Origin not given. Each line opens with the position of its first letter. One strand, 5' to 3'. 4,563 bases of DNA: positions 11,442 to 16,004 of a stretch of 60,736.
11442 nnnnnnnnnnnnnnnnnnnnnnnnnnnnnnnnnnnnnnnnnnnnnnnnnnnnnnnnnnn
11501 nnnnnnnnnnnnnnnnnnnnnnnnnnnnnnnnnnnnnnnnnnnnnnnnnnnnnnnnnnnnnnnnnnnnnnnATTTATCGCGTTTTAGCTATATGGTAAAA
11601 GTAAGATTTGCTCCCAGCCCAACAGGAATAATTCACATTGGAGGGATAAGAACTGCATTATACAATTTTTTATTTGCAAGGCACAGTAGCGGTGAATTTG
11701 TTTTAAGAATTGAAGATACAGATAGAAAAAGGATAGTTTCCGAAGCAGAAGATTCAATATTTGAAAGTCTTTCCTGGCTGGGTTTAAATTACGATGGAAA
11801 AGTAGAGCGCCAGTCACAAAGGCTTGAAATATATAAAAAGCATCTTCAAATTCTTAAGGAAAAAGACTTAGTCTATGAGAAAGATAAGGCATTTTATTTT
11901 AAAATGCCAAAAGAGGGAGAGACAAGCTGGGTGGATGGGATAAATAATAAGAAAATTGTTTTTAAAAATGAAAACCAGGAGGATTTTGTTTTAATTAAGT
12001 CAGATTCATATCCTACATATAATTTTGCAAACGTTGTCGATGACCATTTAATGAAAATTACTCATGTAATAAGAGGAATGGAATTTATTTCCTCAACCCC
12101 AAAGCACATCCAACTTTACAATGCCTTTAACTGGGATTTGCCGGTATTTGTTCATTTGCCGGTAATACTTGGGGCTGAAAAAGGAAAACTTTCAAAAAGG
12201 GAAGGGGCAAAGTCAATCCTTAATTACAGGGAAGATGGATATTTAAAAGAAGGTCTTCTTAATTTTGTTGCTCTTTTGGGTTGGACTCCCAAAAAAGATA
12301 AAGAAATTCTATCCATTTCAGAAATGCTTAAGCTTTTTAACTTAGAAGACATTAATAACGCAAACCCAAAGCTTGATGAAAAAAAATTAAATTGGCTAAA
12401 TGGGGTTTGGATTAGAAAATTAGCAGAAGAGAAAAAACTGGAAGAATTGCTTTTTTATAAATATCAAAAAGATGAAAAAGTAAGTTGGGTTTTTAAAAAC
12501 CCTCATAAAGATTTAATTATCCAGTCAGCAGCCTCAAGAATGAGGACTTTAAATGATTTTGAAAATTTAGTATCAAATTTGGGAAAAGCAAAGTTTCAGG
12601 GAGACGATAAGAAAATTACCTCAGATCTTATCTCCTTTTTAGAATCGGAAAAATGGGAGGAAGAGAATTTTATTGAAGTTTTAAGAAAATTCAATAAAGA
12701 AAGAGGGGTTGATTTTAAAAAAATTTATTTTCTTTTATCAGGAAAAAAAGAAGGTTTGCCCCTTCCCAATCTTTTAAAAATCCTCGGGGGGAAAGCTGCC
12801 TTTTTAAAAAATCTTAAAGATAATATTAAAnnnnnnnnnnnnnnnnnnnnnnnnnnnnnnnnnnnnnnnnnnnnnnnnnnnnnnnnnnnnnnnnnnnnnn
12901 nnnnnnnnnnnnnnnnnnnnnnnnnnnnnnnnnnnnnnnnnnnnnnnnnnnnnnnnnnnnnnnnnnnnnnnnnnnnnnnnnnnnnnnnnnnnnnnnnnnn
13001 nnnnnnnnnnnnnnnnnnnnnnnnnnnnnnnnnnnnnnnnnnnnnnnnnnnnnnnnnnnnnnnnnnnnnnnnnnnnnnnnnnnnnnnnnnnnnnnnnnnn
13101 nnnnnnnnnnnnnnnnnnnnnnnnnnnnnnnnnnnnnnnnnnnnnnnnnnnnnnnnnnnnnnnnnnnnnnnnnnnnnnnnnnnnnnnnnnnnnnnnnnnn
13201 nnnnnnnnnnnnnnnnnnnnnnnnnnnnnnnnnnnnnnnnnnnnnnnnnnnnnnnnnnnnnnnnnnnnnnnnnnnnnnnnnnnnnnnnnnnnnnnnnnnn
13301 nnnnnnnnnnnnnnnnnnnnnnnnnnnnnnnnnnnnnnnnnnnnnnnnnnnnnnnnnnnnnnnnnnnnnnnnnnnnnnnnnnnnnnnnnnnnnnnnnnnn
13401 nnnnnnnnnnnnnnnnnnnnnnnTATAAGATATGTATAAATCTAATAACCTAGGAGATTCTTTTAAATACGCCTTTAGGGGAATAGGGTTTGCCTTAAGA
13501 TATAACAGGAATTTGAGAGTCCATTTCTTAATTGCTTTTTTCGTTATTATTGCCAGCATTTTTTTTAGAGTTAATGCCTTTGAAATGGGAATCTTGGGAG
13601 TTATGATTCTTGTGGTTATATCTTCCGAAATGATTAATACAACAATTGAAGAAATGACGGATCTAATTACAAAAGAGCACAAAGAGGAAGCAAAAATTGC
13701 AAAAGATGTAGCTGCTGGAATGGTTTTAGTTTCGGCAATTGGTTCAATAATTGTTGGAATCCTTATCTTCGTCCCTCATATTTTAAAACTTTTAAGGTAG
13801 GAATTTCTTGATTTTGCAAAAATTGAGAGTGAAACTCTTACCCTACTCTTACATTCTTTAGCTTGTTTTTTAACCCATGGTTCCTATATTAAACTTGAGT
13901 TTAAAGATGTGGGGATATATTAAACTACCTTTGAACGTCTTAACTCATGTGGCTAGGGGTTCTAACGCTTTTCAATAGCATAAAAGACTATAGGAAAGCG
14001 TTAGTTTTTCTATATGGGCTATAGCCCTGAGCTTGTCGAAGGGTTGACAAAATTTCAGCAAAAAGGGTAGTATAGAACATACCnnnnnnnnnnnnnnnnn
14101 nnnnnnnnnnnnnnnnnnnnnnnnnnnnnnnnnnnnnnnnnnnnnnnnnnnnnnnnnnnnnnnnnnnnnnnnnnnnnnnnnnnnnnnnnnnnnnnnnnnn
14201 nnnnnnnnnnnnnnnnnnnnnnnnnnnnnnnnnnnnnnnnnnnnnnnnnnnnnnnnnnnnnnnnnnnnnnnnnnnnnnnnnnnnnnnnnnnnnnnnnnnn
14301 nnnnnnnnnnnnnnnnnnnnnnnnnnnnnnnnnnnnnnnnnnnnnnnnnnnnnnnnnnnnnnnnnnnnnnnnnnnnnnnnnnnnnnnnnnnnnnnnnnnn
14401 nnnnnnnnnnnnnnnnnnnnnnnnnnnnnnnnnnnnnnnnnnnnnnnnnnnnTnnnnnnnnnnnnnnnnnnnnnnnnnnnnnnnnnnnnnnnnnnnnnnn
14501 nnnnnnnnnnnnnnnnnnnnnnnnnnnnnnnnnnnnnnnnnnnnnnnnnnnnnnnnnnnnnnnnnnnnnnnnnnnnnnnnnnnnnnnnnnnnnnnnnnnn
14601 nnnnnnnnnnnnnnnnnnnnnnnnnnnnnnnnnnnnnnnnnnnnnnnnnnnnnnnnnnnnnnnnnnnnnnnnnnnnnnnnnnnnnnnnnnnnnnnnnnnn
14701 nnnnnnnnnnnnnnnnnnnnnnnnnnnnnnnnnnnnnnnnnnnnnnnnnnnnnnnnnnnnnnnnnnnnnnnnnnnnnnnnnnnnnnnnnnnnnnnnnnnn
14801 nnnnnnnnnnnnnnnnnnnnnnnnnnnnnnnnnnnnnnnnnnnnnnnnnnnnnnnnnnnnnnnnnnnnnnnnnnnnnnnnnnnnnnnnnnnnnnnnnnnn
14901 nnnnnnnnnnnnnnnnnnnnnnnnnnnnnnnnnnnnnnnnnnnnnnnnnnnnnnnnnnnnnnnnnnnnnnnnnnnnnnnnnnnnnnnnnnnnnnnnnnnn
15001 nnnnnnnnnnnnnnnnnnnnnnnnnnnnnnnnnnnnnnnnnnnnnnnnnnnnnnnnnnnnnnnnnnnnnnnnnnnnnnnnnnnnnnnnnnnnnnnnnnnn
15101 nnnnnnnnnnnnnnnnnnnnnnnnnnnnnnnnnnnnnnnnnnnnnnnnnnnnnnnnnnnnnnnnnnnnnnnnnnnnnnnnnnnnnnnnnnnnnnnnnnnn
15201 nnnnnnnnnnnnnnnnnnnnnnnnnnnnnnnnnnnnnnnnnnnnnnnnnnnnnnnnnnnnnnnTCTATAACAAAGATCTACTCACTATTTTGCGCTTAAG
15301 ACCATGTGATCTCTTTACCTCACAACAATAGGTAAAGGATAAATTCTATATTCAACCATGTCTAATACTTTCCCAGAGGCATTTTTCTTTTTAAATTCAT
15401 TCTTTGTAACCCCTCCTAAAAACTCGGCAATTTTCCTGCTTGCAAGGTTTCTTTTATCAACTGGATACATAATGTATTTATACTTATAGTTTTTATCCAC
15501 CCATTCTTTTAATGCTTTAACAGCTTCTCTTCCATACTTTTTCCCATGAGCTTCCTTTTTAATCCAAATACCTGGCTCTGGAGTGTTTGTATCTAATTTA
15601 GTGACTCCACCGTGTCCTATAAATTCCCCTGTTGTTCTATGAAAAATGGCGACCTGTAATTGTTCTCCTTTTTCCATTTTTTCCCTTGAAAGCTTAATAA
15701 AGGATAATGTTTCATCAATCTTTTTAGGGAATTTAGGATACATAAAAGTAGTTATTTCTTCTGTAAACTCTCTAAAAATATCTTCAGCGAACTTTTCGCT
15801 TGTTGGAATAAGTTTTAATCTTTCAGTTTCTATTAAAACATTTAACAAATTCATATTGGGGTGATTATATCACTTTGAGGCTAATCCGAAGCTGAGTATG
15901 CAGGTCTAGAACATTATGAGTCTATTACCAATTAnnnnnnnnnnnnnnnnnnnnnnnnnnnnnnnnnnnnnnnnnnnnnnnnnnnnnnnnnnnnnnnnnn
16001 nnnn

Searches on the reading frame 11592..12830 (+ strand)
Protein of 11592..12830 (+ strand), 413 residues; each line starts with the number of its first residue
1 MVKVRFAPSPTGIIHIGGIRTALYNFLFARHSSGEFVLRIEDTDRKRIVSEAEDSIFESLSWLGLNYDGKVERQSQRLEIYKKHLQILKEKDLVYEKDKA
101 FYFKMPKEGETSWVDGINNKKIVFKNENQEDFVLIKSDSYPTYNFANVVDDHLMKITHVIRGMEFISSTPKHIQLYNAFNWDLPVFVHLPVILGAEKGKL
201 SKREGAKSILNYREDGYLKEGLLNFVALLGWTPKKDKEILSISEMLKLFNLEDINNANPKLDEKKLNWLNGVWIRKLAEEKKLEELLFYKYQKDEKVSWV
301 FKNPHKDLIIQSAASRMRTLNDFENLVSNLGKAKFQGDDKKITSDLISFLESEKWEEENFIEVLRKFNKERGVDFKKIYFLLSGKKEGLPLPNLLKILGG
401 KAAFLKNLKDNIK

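Call 76: search_protein_families(library=pfam, max_evalue=0.0001, proteins=[window:11592-12830:+])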
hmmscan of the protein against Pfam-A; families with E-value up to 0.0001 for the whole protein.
window:11592-12830:+ (413 aa): 1 family
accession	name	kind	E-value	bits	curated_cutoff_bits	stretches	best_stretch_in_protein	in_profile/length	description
PF00749.27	tRNA-synt_1c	-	9.9e-83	278.1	23.4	2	103-268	148-314/314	tRNA synthetases class I (E and Q), catalytic domain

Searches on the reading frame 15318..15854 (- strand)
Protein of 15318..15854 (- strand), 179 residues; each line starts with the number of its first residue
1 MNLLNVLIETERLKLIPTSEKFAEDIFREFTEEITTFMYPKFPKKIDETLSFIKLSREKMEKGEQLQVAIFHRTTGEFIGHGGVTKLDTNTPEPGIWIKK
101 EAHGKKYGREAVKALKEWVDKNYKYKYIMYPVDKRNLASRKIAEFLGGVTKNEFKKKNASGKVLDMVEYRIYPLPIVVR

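Call 76: search_protein_families(library=pfam, max_evalue=0.0001, proteins=[window:15318-15854:-])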
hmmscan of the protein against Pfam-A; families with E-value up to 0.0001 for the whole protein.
window:15318-15854:- (179 aa): 2 families
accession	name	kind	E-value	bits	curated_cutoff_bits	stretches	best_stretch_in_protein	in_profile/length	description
PF13302.13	Acetyltransf_3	-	3.4e-20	73.6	25.4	1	12-147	1-136/138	Acetyltransferase (GNAT) domain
PF00583.31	Acetyltransf_1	-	1.3e-06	29.1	20.7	1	68-143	34-111/116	Acetyltransferase (GNAT) family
